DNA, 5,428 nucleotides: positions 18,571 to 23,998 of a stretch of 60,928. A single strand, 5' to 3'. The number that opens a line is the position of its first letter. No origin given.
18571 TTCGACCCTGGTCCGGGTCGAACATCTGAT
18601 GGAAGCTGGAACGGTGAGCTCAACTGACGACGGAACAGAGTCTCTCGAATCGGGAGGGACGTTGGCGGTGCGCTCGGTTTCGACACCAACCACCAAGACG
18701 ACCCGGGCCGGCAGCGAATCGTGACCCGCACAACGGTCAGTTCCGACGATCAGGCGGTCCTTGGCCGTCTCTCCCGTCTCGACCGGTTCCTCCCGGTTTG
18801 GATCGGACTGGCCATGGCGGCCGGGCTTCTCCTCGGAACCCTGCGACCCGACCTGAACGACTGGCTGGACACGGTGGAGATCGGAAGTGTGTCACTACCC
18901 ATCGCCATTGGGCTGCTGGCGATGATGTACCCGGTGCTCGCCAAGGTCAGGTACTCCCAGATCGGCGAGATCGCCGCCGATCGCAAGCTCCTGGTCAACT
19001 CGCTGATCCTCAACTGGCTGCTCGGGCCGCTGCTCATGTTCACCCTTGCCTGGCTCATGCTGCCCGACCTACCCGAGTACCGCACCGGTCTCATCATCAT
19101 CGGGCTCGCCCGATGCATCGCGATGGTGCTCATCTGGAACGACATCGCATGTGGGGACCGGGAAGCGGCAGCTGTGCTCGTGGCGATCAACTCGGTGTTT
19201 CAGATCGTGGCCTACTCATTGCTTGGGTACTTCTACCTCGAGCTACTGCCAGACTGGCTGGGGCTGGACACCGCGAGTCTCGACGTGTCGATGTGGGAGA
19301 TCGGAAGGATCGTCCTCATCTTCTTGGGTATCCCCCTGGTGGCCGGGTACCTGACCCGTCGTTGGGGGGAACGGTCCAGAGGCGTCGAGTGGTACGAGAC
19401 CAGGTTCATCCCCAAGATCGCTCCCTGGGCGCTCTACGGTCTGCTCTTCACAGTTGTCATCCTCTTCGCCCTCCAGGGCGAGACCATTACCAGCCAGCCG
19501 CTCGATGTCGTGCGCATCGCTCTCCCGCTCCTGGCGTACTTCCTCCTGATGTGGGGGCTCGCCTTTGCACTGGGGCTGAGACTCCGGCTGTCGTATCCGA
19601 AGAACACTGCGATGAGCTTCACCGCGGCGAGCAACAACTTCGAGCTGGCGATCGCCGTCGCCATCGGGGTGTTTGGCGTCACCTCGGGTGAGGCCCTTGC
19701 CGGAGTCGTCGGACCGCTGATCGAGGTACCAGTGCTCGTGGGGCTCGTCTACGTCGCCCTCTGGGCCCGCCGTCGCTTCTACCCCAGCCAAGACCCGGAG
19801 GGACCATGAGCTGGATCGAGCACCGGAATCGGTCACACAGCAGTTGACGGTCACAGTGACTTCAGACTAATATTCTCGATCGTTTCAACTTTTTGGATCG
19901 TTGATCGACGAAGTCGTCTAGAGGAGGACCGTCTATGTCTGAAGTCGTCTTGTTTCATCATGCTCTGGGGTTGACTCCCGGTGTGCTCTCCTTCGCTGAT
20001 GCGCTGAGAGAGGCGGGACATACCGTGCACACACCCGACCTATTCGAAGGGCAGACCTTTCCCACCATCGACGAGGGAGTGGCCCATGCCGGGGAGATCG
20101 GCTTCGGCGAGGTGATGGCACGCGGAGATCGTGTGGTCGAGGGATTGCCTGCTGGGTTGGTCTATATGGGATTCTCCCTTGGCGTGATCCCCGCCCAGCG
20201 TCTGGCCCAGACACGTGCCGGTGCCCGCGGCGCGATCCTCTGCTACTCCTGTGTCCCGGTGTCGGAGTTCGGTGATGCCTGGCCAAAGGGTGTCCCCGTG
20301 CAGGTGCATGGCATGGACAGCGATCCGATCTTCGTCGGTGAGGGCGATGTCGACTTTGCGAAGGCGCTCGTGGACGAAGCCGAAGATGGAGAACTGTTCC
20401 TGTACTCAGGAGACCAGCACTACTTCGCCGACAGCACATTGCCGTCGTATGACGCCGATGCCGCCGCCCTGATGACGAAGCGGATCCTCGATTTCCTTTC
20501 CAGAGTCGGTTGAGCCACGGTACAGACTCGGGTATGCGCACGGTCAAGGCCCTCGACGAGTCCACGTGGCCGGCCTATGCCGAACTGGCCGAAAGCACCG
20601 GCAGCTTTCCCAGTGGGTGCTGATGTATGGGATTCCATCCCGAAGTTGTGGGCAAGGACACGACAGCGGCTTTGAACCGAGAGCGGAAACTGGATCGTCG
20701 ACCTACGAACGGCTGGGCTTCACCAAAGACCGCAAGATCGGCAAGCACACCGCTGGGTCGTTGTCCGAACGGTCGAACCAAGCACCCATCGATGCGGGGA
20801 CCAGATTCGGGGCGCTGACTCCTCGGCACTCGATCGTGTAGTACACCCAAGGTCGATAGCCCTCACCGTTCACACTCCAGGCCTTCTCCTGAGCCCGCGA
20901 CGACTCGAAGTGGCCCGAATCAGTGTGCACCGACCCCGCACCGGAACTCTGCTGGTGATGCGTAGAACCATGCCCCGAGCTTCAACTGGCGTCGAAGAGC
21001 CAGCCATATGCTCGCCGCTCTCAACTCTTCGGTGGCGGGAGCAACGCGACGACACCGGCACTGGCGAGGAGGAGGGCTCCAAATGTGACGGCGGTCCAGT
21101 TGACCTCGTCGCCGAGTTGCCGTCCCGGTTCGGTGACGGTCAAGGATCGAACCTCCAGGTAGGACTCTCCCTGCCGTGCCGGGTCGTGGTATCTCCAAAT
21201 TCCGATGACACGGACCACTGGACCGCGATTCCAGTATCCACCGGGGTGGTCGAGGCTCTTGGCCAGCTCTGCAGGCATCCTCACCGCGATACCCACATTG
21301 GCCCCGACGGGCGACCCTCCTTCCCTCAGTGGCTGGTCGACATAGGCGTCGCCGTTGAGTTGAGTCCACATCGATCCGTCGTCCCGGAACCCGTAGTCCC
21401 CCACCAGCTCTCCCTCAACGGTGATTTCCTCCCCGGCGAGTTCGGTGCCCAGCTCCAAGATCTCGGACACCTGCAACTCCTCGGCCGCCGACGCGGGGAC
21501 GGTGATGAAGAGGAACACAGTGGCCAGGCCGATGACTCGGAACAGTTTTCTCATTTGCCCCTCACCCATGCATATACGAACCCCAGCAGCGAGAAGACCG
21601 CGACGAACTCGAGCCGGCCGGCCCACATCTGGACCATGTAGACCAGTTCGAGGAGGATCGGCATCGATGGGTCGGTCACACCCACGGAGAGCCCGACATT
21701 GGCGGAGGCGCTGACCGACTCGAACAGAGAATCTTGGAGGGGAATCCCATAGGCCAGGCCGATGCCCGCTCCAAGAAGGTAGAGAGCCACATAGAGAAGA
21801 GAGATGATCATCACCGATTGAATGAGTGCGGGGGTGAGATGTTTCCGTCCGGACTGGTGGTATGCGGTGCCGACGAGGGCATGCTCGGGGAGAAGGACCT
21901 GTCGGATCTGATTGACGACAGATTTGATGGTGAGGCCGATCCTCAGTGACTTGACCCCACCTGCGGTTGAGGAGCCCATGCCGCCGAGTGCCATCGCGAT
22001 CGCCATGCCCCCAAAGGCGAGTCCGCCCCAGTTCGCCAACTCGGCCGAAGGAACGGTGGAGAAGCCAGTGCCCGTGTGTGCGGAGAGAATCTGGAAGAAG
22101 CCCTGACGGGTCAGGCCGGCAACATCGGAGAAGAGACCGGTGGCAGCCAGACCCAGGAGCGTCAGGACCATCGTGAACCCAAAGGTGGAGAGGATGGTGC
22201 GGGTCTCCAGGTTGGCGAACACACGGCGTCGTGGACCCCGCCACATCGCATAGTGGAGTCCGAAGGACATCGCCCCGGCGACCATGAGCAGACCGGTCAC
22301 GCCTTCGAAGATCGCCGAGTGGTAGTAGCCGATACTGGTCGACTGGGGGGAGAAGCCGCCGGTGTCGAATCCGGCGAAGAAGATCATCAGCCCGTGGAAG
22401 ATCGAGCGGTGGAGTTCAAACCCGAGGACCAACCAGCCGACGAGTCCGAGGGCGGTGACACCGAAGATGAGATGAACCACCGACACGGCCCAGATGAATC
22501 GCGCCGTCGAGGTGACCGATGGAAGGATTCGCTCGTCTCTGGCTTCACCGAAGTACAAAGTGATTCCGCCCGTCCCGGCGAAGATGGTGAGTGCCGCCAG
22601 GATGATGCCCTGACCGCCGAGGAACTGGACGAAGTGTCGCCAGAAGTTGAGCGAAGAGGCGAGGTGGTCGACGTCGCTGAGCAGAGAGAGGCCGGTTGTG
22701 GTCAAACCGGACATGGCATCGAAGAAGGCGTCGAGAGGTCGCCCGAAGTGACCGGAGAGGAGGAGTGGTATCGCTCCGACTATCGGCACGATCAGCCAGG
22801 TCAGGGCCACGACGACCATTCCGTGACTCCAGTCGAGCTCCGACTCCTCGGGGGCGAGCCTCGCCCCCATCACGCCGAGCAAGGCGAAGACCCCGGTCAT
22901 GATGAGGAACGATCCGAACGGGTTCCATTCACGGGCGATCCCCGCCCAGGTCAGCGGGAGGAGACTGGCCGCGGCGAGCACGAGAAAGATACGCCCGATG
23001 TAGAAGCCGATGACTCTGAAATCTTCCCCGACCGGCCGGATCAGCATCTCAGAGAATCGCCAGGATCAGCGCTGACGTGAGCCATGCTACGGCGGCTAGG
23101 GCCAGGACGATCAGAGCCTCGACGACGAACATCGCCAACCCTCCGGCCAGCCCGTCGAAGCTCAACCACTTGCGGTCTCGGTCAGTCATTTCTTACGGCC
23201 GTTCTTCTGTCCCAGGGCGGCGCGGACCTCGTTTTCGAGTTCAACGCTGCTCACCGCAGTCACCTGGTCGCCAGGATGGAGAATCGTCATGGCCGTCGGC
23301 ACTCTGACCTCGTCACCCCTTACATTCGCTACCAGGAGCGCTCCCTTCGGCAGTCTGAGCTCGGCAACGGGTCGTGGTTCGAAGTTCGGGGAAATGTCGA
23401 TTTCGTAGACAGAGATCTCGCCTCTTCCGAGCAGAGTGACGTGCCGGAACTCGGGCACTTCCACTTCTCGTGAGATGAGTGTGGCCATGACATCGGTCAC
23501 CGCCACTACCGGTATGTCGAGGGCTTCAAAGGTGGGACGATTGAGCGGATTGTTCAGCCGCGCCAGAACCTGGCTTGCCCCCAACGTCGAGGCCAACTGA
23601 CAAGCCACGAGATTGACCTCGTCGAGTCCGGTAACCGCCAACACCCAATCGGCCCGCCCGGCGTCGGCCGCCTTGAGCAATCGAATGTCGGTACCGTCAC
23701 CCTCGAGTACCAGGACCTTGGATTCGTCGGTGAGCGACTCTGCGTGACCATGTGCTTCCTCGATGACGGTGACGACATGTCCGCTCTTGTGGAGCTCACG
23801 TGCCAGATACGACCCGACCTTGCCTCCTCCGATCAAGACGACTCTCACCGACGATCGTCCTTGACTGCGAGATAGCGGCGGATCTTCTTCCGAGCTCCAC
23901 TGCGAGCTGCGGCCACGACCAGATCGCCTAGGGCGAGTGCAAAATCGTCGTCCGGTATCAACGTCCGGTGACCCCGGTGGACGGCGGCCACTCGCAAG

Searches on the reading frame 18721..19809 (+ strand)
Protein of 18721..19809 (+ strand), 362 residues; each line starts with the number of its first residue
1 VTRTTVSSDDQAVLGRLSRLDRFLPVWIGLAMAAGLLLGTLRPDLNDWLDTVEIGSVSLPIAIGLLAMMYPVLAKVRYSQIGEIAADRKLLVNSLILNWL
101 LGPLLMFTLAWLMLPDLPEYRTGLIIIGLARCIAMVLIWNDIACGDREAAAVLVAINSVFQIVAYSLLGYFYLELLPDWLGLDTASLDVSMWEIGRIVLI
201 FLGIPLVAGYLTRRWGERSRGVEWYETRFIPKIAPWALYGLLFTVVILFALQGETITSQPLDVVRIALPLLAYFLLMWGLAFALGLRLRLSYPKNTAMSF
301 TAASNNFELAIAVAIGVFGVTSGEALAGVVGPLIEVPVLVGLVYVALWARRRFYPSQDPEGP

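Call 16: search_protein_families(library=pfam, proteins=[window:18721-19809:+])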
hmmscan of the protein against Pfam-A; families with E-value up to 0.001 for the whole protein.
window:18721-19809:+ (362 aa): 1 family
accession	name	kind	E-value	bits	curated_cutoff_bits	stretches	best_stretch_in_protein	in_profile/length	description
PF01758.21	SBF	-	1.6e-56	191.5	24.3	1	62-258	1-190/191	Sodium Bile acid symporter family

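Call 84: search_protein_families(library=ncbifam, proteins=[window:18721-19809:+], max_evalue=0.00001)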
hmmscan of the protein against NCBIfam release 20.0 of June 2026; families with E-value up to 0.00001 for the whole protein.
window:18721-19809:+ (362 aa): 1 family
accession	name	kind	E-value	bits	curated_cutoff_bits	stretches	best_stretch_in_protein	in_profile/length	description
TIGR00832.1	acr3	equivalog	6.1e-133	443.2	282.8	1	17-346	1-327/327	ACR3 family arsenite efflux transporter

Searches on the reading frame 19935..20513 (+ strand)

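Call 16: search_protein_families(library=pfam, proteins=[window:19935-20513:+])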
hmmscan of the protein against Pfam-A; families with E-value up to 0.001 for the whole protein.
window:19935-20513:+ (192 aa): 1 family
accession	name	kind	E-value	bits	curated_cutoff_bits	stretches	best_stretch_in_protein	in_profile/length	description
PF01738.24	DLH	-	8.7e-13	48.8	21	1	4-190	16-215/217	Dienelactone hydrolase family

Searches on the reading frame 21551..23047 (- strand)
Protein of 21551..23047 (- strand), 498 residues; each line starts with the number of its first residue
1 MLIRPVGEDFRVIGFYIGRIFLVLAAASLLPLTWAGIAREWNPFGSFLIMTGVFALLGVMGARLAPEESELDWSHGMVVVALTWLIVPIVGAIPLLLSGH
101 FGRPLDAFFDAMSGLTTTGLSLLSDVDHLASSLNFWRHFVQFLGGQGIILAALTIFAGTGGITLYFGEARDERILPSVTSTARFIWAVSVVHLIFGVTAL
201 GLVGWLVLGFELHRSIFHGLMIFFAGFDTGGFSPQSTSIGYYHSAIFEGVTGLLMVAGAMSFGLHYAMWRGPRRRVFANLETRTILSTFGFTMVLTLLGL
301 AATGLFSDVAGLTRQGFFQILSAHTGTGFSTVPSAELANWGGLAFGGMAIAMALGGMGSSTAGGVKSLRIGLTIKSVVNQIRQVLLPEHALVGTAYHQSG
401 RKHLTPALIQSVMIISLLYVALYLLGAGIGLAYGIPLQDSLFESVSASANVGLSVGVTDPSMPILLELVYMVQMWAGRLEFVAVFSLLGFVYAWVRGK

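Call 16: search_protein_families(library=pfam, proteins=[window:21551-23047:-])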
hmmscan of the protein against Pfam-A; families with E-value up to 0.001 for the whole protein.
window:21551-23047:- (498 aa): 1 family
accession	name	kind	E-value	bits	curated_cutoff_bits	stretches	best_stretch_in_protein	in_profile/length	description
PF02386.22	TrkH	-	1e-42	146.7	27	1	54-484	10-486/502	Cation transport protein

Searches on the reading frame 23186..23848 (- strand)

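Call 59: search_protein_families(library=pfam, proteins=[window:23186-23848:-], max_evalue=0.00001)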
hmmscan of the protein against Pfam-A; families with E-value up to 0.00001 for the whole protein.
window:23186-23848:- (220 aa): 2 families
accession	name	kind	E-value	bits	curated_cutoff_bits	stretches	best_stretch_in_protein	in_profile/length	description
PF02254.24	TrkA_N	-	3.5e-23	82.6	23.8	1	3-115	1-113/116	TrkA-N domain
PF02080.26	TrkA_C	-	2.4e-08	34.2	27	1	150-212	6-70/71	TrkA-C domain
